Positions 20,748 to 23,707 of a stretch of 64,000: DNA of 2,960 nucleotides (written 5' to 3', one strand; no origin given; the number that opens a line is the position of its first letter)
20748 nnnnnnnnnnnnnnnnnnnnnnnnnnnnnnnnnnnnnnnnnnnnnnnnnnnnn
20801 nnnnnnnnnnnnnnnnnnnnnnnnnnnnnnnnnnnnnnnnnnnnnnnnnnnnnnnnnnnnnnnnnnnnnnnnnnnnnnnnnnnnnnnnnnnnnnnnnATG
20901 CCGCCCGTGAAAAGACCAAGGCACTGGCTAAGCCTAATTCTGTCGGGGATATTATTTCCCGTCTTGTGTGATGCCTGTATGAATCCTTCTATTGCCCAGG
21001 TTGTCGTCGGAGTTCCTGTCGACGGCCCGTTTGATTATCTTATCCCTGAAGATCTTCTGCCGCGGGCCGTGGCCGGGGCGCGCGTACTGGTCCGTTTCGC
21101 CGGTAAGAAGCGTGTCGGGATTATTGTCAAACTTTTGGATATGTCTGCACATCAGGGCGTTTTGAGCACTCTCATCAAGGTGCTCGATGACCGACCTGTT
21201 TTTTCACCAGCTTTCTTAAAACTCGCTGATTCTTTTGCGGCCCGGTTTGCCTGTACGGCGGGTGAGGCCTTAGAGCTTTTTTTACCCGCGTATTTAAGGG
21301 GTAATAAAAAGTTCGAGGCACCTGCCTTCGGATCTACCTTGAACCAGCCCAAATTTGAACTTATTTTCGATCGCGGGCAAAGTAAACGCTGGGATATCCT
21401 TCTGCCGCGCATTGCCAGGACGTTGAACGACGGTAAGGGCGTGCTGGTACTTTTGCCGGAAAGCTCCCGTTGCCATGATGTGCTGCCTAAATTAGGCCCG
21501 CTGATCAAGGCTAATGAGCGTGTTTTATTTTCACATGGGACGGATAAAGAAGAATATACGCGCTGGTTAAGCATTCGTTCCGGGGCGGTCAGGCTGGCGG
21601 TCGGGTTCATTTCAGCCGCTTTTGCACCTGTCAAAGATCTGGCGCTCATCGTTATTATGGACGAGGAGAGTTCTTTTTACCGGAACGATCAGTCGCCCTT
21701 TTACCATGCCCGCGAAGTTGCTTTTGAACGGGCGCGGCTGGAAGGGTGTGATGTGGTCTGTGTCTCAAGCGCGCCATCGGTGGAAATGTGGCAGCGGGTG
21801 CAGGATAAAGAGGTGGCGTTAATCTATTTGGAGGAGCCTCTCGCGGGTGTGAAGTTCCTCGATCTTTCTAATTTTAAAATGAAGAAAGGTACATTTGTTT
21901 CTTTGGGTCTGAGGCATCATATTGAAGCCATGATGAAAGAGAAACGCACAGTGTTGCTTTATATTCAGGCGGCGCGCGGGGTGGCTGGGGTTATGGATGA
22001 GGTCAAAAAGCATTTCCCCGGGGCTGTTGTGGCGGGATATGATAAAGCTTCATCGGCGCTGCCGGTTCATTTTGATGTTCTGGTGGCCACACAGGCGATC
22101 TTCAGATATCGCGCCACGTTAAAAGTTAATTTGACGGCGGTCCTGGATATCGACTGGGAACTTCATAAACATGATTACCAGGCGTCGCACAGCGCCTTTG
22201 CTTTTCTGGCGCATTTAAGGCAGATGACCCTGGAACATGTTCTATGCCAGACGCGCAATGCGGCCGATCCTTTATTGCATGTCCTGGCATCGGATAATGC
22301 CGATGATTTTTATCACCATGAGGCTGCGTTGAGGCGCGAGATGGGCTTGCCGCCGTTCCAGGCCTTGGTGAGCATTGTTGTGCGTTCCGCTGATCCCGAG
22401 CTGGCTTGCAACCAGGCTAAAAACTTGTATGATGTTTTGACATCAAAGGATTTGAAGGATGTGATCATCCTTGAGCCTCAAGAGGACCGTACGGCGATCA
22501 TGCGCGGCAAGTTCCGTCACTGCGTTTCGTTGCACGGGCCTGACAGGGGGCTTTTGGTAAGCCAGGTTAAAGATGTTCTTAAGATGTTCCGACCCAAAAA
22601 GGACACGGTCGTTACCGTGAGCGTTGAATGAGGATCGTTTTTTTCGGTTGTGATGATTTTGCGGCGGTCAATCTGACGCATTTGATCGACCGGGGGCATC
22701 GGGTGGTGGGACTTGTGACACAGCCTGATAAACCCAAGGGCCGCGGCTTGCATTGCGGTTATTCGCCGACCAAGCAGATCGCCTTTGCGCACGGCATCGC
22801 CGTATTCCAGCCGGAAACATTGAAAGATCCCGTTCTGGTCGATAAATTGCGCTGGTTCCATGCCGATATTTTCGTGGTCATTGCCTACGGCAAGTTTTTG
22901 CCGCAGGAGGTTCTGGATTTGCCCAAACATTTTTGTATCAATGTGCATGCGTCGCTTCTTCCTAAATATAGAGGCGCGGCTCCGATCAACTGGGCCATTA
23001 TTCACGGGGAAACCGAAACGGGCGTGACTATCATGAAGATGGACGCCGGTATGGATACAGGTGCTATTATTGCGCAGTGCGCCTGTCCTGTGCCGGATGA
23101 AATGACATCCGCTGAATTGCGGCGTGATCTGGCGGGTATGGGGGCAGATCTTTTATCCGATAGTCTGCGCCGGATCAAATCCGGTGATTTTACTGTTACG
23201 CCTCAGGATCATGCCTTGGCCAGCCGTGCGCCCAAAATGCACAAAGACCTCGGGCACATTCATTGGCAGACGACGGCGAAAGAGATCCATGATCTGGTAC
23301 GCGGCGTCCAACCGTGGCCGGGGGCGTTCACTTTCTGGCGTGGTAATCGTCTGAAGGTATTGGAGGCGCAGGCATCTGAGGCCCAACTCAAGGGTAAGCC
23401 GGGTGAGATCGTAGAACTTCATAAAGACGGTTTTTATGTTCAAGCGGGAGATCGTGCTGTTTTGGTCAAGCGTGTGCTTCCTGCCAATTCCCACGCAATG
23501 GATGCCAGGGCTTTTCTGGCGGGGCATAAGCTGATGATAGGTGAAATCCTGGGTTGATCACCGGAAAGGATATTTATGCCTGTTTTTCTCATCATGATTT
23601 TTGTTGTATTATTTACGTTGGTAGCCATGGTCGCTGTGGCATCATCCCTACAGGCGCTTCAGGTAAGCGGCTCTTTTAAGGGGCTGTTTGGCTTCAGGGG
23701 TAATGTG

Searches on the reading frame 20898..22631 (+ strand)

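Call 85: search_protein_families(library=pfam, proteins=[window:20898-22631:+], max_evalue=1e-8)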
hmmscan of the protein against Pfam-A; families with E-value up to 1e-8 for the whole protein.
window:20898-22631:+ (577 aa): 2 families
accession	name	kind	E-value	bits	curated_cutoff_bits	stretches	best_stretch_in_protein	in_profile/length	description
PF17764.6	PriA_3primeBD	-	6.4e-21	74.5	22.7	1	34-130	1-96/96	3'DNA-binding domain (3'BD)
PF18074.6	PriA_C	-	7.1e-09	36.8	26.9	0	486-576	1-91/95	Primosomal protein N C-terminal domain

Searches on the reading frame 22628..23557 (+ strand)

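Call 85: search_protein_families(library=pfam, proteins=[window:22628-23557:+], max_evalue=1e-8)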
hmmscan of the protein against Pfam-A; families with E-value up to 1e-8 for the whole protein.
window:22628-23557:+ (309 aa): 2 families
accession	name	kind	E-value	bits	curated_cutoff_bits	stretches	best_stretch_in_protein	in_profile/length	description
PF00551.24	Formyl_trans_N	-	2.4e-41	141.9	26.1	1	1-176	1-177/181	Formyl transferase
PF02911.23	Formyl_trans_C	-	3.9e-27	94.8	21.1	1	203-300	1-99/100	Formyl transferase, C-terminal domain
